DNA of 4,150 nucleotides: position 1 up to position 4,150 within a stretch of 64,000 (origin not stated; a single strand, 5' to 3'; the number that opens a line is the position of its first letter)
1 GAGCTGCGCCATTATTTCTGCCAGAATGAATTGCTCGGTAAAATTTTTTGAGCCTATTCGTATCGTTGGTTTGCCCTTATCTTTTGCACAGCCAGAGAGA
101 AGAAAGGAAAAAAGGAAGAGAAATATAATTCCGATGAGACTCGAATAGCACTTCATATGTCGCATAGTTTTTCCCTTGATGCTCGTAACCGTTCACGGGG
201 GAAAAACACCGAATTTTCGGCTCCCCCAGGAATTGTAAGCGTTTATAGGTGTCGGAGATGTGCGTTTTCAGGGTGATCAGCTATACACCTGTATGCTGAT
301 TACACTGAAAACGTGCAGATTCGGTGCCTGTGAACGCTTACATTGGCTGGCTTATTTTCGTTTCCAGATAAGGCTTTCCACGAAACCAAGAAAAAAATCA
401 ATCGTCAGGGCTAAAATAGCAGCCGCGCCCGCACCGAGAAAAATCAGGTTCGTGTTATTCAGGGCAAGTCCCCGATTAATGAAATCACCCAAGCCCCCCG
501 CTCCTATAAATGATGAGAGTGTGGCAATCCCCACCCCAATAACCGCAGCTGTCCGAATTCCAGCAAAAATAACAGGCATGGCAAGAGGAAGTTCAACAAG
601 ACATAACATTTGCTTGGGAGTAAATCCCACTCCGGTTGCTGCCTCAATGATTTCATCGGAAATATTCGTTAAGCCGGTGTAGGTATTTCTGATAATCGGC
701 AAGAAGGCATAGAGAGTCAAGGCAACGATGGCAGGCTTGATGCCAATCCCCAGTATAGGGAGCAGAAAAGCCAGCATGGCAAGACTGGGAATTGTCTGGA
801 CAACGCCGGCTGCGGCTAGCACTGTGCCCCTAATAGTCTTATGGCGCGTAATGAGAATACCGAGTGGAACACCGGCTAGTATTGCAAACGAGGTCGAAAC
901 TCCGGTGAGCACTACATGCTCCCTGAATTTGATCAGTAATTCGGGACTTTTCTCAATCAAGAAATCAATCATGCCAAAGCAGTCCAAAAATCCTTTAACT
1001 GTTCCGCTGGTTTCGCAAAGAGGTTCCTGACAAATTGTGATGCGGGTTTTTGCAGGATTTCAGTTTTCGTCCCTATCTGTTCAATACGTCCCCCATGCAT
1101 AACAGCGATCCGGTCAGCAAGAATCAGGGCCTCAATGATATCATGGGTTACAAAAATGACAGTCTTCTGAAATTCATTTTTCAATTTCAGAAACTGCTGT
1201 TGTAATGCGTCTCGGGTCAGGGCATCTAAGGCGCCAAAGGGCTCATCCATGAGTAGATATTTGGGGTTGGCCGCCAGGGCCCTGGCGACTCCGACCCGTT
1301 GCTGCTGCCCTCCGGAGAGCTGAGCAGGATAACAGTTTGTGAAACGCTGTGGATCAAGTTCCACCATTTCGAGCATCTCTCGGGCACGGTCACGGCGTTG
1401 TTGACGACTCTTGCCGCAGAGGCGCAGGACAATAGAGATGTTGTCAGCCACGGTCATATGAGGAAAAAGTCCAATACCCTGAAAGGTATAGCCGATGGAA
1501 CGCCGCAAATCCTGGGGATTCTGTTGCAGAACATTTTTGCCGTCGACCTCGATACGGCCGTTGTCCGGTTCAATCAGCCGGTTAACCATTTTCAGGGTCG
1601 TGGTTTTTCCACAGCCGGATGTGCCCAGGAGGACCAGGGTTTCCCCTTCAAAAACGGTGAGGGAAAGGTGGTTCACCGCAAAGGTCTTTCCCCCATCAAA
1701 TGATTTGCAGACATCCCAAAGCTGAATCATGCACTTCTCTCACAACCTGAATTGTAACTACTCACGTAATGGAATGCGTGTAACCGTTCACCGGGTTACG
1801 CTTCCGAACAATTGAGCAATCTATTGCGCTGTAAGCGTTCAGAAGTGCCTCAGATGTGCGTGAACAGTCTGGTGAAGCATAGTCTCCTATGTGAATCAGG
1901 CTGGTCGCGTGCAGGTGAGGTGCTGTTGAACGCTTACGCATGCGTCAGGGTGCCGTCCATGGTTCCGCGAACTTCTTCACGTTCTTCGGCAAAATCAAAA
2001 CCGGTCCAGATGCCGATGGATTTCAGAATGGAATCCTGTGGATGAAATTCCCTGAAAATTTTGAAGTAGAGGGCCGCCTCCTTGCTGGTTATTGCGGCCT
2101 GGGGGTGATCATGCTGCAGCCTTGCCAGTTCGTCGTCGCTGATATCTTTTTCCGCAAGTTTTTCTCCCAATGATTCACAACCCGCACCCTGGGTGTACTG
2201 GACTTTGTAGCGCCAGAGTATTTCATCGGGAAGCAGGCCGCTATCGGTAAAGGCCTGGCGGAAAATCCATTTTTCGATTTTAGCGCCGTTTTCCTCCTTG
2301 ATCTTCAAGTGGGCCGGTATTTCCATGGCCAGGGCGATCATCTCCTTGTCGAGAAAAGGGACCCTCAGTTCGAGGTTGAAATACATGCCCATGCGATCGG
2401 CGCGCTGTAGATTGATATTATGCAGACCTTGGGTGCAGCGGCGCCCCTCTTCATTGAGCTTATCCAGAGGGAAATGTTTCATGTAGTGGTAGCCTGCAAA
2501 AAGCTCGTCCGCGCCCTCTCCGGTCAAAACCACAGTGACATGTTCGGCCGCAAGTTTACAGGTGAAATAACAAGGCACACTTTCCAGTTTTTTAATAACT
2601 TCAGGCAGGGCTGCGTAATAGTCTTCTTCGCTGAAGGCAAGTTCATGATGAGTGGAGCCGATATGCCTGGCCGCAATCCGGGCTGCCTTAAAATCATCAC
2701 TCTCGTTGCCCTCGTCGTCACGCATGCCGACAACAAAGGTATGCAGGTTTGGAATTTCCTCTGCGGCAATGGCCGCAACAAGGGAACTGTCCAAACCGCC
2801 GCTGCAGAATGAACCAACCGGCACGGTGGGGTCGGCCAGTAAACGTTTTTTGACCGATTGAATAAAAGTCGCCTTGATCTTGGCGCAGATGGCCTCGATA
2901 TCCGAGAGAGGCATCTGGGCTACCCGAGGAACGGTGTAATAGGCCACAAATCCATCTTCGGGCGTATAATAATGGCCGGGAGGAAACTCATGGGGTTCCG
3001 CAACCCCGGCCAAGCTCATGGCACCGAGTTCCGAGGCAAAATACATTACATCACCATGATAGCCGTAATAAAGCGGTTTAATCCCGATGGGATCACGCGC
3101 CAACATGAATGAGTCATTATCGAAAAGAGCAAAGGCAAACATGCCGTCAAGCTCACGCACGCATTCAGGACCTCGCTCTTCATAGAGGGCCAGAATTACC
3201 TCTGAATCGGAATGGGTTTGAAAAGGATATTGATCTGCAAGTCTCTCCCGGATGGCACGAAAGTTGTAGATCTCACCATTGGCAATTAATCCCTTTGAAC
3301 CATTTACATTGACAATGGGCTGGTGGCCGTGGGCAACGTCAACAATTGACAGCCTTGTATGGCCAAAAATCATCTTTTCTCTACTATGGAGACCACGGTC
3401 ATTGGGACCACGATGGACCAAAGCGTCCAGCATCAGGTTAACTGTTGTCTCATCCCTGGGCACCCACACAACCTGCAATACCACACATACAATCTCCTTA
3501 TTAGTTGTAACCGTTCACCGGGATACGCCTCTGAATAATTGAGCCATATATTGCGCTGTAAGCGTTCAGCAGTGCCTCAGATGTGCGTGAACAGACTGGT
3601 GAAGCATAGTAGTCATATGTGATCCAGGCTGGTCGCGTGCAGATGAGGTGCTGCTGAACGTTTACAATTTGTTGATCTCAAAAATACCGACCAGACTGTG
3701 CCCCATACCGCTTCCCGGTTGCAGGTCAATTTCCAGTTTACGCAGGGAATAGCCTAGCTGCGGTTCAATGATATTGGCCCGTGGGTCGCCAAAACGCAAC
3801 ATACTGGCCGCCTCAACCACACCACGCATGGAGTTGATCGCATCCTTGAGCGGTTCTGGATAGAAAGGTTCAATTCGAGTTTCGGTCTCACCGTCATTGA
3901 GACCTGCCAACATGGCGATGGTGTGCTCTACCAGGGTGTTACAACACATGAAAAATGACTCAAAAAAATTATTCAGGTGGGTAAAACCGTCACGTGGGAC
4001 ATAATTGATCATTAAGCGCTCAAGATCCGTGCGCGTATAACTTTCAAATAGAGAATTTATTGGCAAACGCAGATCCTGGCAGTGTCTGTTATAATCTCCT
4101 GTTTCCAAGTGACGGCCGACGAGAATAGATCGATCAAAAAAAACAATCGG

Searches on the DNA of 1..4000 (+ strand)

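Call 5: search_rna_families(source=window, start=1, end=4000, threshold=evalue, max_evalue=10)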
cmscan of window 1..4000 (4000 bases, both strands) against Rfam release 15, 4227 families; matches with E-value up to 10: 5.
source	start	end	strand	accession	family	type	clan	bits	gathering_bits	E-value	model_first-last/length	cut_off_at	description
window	1160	1198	+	RF03217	mir-3167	Gene; miRNA;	-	20.9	86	2.8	1-59/59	no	mir-3167 microRNA precursor family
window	2001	2104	+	RF02150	MESTIT1_3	Gene; lncRNA;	-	15.8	60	5.3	1-99/99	no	MEST intronic transcript 1, antisense RNA conserved region 3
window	1586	1635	-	RF01977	HOTAIRM1_3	Gene; lncRNA;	-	15.4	37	2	1-59/59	no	HOX antisense intergenic RNA myeloid 1 conserved region 3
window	1138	1203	+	RF00811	mir-84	Gene; miRNA;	-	15.2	60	9.9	1-75/75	no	mir-84 microRNA precursor family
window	666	809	+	RF01953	SOX2OT_exon3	Gene; lncRNA;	-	10.9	70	5.2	1-276/276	no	SOX2 overlapping transcript exon 3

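Call 26: search_dna_similar(query=window:1780-1937:+, collection=plasmids, mode=distant, max_evalue=10, max_rows=40)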
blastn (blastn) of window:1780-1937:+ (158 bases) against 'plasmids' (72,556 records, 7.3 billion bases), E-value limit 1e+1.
No match.
